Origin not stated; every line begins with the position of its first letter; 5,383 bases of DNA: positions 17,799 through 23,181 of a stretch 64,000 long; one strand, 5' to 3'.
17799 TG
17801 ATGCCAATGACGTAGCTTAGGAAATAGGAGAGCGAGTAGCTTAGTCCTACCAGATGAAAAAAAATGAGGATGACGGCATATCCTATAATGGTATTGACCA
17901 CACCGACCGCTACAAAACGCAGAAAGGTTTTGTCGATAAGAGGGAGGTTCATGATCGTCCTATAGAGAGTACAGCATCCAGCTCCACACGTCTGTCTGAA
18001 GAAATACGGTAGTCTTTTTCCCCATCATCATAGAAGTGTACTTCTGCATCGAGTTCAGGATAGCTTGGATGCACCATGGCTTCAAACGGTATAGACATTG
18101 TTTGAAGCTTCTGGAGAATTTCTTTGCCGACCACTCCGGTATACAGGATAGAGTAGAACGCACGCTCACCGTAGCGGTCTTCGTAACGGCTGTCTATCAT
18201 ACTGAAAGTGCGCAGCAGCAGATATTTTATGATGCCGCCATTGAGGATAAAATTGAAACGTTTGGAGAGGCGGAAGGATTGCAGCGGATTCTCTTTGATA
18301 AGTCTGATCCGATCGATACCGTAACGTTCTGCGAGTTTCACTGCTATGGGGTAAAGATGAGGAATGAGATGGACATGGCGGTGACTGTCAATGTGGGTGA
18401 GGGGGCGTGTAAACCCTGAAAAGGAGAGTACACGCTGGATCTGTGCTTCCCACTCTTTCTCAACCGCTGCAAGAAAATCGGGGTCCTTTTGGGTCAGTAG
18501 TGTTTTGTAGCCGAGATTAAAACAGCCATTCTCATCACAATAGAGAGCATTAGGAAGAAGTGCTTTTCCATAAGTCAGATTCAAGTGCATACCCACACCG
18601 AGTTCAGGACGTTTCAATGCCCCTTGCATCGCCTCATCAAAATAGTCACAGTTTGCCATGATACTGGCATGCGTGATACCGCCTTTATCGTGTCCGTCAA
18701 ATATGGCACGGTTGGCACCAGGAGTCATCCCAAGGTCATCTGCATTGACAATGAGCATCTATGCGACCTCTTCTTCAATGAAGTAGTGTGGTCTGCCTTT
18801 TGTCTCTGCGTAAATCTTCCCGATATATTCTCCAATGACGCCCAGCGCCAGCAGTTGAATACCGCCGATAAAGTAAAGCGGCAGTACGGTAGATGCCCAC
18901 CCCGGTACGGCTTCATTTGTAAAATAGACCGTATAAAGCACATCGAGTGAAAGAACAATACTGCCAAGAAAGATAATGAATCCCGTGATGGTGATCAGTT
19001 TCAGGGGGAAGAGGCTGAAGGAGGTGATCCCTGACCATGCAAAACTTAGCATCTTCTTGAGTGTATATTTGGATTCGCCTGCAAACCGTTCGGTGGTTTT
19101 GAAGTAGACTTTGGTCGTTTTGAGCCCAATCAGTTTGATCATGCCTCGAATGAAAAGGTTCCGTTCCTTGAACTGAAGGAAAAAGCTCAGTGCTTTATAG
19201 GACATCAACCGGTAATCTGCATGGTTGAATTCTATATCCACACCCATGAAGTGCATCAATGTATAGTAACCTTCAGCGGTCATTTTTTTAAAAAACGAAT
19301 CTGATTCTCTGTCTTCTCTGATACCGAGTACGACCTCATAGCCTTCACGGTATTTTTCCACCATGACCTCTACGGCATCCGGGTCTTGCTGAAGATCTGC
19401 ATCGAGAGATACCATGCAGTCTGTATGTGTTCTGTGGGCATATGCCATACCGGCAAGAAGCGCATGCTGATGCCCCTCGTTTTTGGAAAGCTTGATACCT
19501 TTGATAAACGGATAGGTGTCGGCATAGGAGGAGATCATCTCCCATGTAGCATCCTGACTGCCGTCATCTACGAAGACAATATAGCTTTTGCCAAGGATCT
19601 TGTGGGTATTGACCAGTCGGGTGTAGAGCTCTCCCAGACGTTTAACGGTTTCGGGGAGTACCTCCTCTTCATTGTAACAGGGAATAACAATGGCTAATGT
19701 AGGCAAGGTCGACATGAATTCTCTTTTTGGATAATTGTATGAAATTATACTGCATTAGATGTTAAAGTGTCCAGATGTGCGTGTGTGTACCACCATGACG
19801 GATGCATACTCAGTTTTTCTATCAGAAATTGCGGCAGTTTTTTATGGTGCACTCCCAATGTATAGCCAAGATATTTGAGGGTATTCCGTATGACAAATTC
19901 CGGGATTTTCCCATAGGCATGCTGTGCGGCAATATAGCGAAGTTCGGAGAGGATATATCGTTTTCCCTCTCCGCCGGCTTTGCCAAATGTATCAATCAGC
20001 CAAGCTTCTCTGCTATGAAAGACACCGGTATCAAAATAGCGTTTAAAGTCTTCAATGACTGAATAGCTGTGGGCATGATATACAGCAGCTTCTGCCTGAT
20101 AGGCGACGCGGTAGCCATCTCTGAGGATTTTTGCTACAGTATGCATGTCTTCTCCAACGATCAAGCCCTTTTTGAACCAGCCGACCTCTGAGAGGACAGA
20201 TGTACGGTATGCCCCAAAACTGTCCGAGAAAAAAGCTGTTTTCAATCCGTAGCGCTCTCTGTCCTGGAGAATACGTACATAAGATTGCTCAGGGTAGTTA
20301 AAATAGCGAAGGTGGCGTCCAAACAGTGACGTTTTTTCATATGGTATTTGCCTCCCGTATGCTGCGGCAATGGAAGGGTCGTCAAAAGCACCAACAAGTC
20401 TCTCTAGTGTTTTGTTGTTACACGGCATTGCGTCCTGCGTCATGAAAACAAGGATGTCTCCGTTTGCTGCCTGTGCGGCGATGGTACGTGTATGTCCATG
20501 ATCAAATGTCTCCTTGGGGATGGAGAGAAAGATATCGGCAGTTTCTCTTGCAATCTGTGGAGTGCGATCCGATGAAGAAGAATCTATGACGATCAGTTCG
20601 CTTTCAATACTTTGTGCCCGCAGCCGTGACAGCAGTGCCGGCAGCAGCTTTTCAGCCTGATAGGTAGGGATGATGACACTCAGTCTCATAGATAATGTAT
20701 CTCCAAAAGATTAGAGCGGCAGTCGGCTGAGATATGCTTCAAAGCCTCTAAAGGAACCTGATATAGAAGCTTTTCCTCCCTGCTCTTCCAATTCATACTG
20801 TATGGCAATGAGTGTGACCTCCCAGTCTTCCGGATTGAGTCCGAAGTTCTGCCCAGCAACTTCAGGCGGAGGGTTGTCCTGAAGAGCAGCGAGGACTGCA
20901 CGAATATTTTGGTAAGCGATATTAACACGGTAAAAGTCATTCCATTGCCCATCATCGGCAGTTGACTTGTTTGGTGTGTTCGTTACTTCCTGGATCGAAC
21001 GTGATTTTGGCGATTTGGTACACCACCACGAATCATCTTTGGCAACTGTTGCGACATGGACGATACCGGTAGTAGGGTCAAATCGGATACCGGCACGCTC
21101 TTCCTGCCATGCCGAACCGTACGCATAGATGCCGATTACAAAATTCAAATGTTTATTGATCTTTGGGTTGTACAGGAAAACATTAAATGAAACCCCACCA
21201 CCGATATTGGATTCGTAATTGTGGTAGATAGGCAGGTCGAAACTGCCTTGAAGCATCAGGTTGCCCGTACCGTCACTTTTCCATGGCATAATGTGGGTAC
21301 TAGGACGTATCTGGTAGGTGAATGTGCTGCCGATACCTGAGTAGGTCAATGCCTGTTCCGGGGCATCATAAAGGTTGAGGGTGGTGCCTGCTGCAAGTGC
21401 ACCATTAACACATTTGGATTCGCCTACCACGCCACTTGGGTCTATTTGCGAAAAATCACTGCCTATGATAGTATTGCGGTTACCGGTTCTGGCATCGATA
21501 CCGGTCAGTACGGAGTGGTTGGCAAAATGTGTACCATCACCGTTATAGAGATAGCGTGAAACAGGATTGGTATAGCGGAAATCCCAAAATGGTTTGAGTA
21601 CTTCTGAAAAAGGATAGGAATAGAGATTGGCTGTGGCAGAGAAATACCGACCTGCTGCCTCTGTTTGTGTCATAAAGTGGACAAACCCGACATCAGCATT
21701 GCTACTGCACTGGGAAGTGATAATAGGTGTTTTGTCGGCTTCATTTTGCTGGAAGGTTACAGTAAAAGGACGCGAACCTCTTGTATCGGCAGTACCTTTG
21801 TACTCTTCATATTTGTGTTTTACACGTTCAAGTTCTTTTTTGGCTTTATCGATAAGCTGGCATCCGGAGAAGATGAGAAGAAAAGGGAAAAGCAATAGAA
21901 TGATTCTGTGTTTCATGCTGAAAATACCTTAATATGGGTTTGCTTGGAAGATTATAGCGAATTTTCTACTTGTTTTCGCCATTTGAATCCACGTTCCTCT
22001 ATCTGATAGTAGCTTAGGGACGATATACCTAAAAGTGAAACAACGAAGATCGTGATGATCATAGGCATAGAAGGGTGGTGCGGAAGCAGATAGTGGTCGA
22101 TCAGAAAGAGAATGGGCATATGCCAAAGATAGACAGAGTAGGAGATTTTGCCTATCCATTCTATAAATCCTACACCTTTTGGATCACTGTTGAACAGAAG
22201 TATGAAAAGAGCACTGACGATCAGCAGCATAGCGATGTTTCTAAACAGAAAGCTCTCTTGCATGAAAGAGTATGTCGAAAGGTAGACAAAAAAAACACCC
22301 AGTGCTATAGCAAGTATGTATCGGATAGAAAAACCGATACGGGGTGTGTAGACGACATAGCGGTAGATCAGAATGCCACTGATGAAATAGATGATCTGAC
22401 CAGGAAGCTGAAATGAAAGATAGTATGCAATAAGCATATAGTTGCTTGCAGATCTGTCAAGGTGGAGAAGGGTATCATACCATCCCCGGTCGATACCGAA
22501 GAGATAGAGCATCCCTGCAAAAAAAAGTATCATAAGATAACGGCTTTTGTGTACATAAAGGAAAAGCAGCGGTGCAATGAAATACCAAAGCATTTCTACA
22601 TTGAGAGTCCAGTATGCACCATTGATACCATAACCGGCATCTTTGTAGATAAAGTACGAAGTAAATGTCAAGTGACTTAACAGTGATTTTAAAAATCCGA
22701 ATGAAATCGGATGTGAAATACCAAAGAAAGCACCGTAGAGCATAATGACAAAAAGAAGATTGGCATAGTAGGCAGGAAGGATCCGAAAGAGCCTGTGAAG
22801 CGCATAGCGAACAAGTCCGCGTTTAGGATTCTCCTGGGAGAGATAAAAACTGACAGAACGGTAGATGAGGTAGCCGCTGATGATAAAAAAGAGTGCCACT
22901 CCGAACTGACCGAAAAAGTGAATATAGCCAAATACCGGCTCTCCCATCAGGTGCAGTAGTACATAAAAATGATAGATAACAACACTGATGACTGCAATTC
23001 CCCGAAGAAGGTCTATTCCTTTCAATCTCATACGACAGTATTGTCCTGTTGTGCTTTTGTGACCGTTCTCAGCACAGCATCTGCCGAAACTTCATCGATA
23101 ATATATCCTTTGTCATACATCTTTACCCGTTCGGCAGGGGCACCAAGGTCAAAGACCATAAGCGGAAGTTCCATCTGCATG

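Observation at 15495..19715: gtrB-ydjC-gtrA module: a candidate periplasmic hexosamine (free-amine) decoration system of the Lgm/NaxD type, with an unrecognisable 695-aa membrane protein as possible transferase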

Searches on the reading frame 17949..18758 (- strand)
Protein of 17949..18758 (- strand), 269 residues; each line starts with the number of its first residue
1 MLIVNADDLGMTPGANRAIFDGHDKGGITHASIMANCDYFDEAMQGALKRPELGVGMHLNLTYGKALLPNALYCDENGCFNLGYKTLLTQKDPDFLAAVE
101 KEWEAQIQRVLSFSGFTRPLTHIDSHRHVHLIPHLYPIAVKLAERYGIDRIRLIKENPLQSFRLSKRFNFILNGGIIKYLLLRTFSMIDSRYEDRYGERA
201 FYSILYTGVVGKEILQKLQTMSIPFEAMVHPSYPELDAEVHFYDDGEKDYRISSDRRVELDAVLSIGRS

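Call 3: search_protein_families(library=pfam, proteins=[window:17949-18758:-], max_evalue=0.01)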
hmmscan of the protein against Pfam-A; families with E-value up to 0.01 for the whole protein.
window:17949-18758:- (269 aa): 1 family
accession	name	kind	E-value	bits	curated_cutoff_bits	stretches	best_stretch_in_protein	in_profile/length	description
PF04794.17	YdjC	-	8.7e-48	163.9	29.7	1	2-265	2-257/266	YdjC-like protein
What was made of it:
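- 17949..18758 (-): YdjC-family deacetylase with no signal peptide or TM segment, so predicted cytoplasmic. Predicted to convert Und-P-HexNAc to Und-P-HexN. Pfam YdjC E 8.7e-48 (call 3).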

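Call 4: search_protein_families(library=ncbifam, proteins=[window:17949-18758:-], max_evalue=0.01)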
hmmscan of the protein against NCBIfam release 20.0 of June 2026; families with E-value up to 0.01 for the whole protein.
window:17949-18758:- (269 aa): 3 families
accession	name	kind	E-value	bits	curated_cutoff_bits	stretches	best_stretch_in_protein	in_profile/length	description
NF002559.0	PRK02134.1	equivalog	1.9e-35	122.6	227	1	2-169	5-169/249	chitin disaccharide deacetylase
TIGR03473.1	HpnK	hypoth_equivalog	9.4e-28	97.2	232.6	1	1-165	3-169/283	hopanoid biosynthesis-associated protein HpnK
NF052308.1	CarbhyDeactlThm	equivalog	2.2e-09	37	400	1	2-173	14-171/265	carbohydrate deacetylase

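Call 19: search_solved_structures(query=window:17952-18758:-, max_evalue=0.001, show_alignments=3)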
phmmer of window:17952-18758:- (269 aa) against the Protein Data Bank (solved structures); distinct sequences matched with E-value up to 0.001: 3.
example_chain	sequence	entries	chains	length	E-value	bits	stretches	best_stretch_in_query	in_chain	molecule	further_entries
7vi8_A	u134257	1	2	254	1.5e-17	66.9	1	2-156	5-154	Chitooligosaccharide deacetylase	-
2i5i_A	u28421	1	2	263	3.1e-17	65.9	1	2-148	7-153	UPF0249 protein EF_3048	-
8jqe_A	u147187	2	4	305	1.3e-09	40.9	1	1-149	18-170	YdjC family protein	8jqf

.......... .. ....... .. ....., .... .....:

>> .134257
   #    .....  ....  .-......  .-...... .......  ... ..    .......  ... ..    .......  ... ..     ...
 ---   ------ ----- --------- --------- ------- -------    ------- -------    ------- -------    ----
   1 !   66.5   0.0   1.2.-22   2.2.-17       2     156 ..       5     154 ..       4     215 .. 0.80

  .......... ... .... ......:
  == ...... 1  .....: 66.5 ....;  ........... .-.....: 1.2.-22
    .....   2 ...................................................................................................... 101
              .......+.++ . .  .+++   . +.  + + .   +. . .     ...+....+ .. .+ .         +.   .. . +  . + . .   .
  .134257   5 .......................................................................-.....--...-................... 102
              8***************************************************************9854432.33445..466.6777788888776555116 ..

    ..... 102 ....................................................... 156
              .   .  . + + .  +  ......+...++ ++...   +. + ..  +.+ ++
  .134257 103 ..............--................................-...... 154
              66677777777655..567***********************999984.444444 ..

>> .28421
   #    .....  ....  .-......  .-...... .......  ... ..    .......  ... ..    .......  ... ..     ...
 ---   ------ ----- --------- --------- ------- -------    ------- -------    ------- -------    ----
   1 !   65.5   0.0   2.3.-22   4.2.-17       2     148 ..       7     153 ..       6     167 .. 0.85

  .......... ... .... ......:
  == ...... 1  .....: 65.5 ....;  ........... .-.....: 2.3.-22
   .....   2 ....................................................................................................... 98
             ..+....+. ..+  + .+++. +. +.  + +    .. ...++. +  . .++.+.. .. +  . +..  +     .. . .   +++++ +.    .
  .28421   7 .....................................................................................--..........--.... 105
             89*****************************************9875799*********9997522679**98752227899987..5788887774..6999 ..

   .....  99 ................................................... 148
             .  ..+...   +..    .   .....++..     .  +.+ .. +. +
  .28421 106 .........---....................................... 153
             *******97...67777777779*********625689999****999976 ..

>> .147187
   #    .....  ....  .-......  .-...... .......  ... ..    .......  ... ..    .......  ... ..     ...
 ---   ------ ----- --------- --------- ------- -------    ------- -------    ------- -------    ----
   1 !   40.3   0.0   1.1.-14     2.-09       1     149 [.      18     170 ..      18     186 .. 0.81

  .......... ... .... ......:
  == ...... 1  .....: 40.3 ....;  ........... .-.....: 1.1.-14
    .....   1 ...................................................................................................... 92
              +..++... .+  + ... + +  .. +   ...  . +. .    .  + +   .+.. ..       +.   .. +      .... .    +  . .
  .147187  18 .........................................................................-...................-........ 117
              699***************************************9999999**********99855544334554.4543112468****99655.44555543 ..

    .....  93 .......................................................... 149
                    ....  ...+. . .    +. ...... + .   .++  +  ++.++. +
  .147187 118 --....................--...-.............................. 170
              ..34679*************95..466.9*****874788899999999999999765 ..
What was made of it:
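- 17949..18758 (-): The motifs NADD (5-8), GMH (56-58) and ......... (122-130) align with the chitooligosaccharide deacetylase 7vi8 (call 19).
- On NaxD/Lgm-type lipid A hexosamine modification: The NADD, GMH and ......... motifs align with 7vi8 (call 19).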

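Call 90: list_cluster_members(proteins=[P0001, window:17952-18758:-, window:18762-19715:-, window:17572-17952:-, window:20714-21916:-, window:30490-32334:-])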
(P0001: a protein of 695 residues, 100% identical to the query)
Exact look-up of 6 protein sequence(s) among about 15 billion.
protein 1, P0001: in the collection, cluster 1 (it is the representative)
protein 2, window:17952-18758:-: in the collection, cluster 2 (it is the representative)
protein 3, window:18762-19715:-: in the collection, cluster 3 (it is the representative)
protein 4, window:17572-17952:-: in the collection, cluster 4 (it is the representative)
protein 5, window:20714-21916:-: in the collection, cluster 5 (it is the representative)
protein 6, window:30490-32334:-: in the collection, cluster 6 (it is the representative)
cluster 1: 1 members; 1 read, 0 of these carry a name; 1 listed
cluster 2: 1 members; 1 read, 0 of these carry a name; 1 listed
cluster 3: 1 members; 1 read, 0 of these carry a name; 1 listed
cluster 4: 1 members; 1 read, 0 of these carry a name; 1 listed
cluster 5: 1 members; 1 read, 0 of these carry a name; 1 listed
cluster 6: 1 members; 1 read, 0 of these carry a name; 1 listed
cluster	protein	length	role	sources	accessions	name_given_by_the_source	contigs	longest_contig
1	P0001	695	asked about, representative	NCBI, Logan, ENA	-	-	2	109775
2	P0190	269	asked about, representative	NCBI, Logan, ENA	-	-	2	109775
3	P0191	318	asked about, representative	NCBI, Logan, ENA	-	-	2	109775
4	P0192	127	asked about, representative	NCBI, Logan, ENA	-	-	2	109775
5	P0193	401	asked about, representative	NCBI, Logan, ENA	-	-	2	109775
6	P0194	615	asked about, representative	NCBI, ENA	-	-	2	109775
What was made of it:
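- Tried and rejected: The cluster look-up gave no names or organism for the window's proteins (call 90).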

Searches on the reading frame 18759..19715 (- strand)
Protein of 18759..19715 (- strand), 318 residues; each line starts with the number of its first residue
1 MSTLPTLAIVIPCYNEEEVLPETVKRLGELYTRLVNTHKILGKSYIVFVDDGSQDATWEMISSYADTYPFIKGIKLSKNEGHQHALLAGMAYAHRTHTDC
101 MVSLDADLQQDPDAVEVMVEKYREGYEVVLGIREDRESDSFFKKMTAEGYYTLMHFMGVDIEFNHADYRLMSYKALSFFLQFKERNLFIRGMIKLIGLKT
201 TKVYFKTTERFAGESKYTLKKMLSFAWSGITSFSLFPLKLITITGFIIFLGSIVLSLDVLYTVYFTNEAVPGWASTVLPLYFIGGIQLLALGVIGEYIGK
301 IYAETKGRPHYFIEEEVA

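Call 3: search_protein_families(library=pfam, proteins=[window:18759-19715:-], max_evalue=0.01)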
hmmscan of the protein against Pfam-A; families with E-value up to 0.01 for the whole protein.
window:18759-19715:- (318 aa): 3 families
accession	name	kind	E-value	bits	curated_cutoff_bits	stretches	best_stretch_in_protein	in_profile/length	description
PF00535.33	Glycos_transf_2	-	9.6e-28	97.6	23.3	1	9-176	2-164/168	Glycosyl transferase family 2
PF13641.12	Glyco_tranf_2_3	-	0.00033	21.2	27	1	5-156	1-147/230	Glycosyltransferase like family 2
PF13704.12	Glyco_tranf_2_4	-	0.0013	19.7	27.5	1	34-107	10-81/98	Glycosyl transferase family 2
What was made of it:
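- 18759..19715 (-): gtrB-like polyprenyl-phosphate glycosyltransferase (GT2 domain plus 2 C-terminal TM helices), the predicted Und-P-HexNAc synthase. Pfam GT2 E 9.6e-28 (call 3).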

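Call 4: search_protein_families(library=ncbifam, proteins=[window:18759-19715:-], max_evalue=0.01)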
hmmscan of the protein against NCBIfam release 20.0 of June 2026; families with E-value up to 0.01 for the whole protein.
window:18759-19715:- (318 aa): 18 families
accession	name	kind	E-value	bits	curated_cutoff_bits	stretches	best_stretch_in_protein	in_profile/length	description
NF047588.1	GlcsyltransPgfSStrep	equivalog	1.5e-66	224.8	500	1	7-315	3-304/308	glycosyltransferase PgfS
NF007986.1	PRK10714.1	equivalog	1.7e-45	155.5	529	1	6-316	7-311/316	undecaprenyl-phosphate 4-deoxy-4-formamido-L-arabinose transferase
TIGR03937.1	PgaC_IcaA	equivalog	3e-16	59.4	422.3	1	3-125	43-153/407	poly-beta-1,6-N-acetyl-D-glucosamine synthase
NF058614.1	PPMAGASynPpgS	equivalog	3.2e-08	33.3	370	1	9-136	4-116/226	polyprenyl-phospho-N-acetylgalactosaminyl synthase PpgS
TIGR03469.1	HpnB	hypoth_equivalog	6e-08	32.1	379.25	1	3-125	42-163/386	hopene-associated glycosyltransferase HpnB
NF041875.1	EPS_EpsD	equivalog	1e-07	31.7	370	1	7-137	1-121/325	exopolysaccharide biosynthesis glycosyltransferase EpsD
TIGR04242.1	nodulat_NodC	equivalog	1e-07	31.3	550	1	3-124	46-158/395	chitooligosaccharide synthase NodC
NF007482.0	PRK10073.1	equivalog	1.3e-07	31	423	1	2-97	3-88/334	glycosyltransferase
TIGR04283.1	glyco_like_mftF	equivalog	9.9e-07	28.6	182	1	7-120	1-95/221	TIGR04283 family arsenosugar biosynthesis glycosyltransferase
TIGR03111.1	glyc2_xrt_Gpos1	hypoth_equivalog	1.5e-06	27.3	363.95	1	2-125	46-159/439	TIGR03111 family XrtG-associated glycosyltransferase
TIGR04182.1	glyco_TIGR04182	equivalog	3e-05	23.6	325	1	8-167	3-143/293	S-layer glycoprotein N-glycosyltransferase AglJ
NF047683.1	TeichurnBiosyTuaG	equivalog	5.1e-05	23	400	1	4-117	5-106/252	teichuronic acid biosynthesis protein TuaG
NF038302.1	EPS_HpsE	equivalog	0.00024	20.2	300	1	7-83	3-72/307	hormogonium polysaccharide biosynthesis glycosyltransferase HpsE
NF010496.0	PRK13915.1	equivalog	0.0015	17.6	262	1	6-119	32-139/307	glucosyl-3-phosphoglycerate synthase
NF053846.1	glyco_with_XrtP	equivalog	0.0019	17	520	1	9-119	45-155/440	XrtP-associated glycosyltransferase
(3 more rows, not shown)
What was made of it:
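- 18759..19715 (-): NCBIfam PgfS 1.5e-66 and ArnC 1.7e-45, both below cutoff (call 4).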

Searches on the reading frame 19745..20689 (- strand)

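Call 3: search_protein_families(library=pfam, proteins=[window:19745-20689:-], max_evalue=0.01)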
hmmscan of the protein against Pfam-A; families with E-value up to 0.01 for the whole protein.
window:19745-20689:- (314 aa): 4 families
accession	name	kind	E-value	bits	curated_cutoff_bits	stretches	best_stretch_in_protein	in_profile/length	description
PF00535.33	Glycos_transf_2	-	8.2e-22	78.4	23.3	1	4-169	1-167/168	Glycosyl transferase family 2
PF13641.12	Glyco_tranf_2_3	-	1.6e-12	48.4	27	1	3-210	3-216/230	Glycosyltransferase like family 2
PF13632.12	Glyco_trans_2_3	-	4e-08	33.8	27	1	94-216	15-133/198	Glycosyl transferase family group 2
PF10111.15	Glyco_tranf_2_2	-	0.0046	16.9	27.3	1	4-90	1-95/276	Glycosyltransferase like family 2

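Call 4: search_protein_families(library=ncbifam, proteins=[window:19745-20689:-], max_evalue=0.01)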
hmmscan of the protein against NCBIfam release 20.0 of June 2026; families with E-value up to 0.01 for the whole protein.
window:19745-20689:- (314 aa): 18 families
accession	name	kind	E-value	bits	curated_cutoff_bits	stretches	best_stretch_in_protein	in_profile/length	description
TIGR03965.1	mycofact_glyco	equivalog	3.8e-16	59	280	2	3-118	76-195/467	mycofactocin biosynthesis glycosyltransferase MftF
TIGR04283.1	glyco_like_mftF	equivalog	2e-14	53.7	182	1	3-192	1-173/221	TIGR04283 family arsenosugar biosynthesis glycosyltransferase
NF041875.1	EPS_EpsD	equivalog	6.4e-14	52.1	370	1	3-215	1-216/325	exopolysaccharide biosynthesis glycosyltransferase EpsD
NF038302.1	EPS_HpsE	equivalog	1e-12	47.7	300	1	2-115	2-124/307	hormogonium polysaccharide biosynthesis glycosyltransferase HpsE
TIGR03937.1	PgaC_IcaA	equivalog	1.6e-08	34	422.3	1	3-204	47-249/407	poly-beta-1,6-N-acetyl-D-glucosamine synthase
NF010496.0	PRK13915.1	equivalog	1.6e-07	30.7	262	1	2-108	32-149/307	glucosyl-3-phosphoglycerate synthase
NF007482.0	PRK10073.1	equivalog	7.1e-07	28.5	423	1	2-86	7-95/334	glycosyltransferase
NF047683.1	TeichurnBiosyTuaG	equivalog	3.8e-05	23.4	400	1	3-97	8-106/252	teichuronic acid biosynthesis protein TuaG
NF041394.1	GtaseAglG_Halo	equivalog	3.9e-05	23.1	440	1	1-206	1-208/304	glucosyl-dolichyl phosphate glucuronosyltransferase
NF038299.1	EPS_HpsN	equivalog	0.00023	20.2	425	1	2-115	2-120/317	hormogonium polysaccharide biosynthesis glycosyltransferase HpsN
NF050819.1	PolSacchBiosHfsG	equivalog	0.00052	19.3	500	1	2-112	13-127/302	polysaccharide biosynthesis protein HfsG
NF045692.1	OglycostaseCruG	equivalog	0.00095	18.2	600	1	3-50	43-91/386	2'-O-glycosyltransferase CruG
NF050050.1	ProtGlycPglI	equivalog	0.0012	18.2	500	1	2-51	3-53/306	GalNAc(5)-diNAcBac-PP-undecaprenol beta-1,3-glucosyltransferase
NF007986.1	PRK10714.1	equivalog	0.002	17.2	529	1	2-53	7-62/316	undecaprenyl-phosphate 4-deoxy-4-formamido-L-arabinose transferase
TIGR04182.1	glyco_TIGR04182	equivalog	0.0026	17.2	325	1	4-50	3-48/293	S-layer glycoprotein N-glycosyltransferase AglJ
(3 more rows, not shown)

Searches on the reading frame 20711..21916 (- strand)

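Call 3: search_protein_families(library=pfam, proteins=[window:20711-21916:-], max_evalue=0.01)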
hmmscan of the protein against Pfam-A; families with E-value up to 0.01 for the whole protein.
window:20711-21916:- (401 aa): 0 families

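Call 4: search_protein_families(library=ncbifam, proteins=[window:20711-21916:-], max_evalue=0.01)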
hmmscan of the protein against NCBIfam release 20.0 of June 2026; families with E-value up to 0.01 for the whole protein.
window:20711-21916:- (401 aa): 0 families

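Call 81: search_protein_families(library=ncbifam, proteins=[window:20711-21916:-], max_evalue=1)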
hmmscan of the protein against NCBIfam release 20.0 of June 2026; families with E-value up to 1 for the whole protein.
window:20711-21916:- (401 aa): 2 families
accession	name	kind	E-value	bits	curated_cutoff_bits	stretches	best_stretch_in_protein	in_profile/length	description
NF053572.1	LolA1_Flavo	equivalog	0.13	11.9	100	1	5-42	4-42/214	outer membrane lipoprotein periplasmic chaperone LolA1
NF053579.1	LolA3_fam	equivalog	0.15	11.5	83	1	1-38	1-40/232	LolA3 family protein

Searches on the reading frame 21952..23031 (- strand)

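Call 3: search_protein_families(library=pfam, proteins=[window:21952-23031:-], max_evalue=0.01)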
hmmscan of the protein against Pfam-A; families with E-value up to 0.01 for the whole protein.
window:21952-23031:- (359 aa): 2 families
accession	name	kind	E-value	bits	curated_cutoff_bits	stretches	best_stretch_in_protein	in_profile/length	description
PF01757.29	Acyl_transf_3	-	1e-33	117.2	31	1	4-338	2-322/326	Acyltransferase domain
PF07786.18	HGSNAT_cat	-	2.8e-06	27.5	22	1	2-118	1-108/222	Heparan-alpha-glucosaminide N-acetyltransferase, catalytic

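Call 4: search_protein_families(library=ncbifam, proteins=[window:21952-23031:-], max_evalue=0.01)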
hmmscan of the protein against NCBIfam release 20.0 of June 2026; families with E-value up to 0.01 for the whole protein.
window:21952-23031:- (359 aa): 0 families
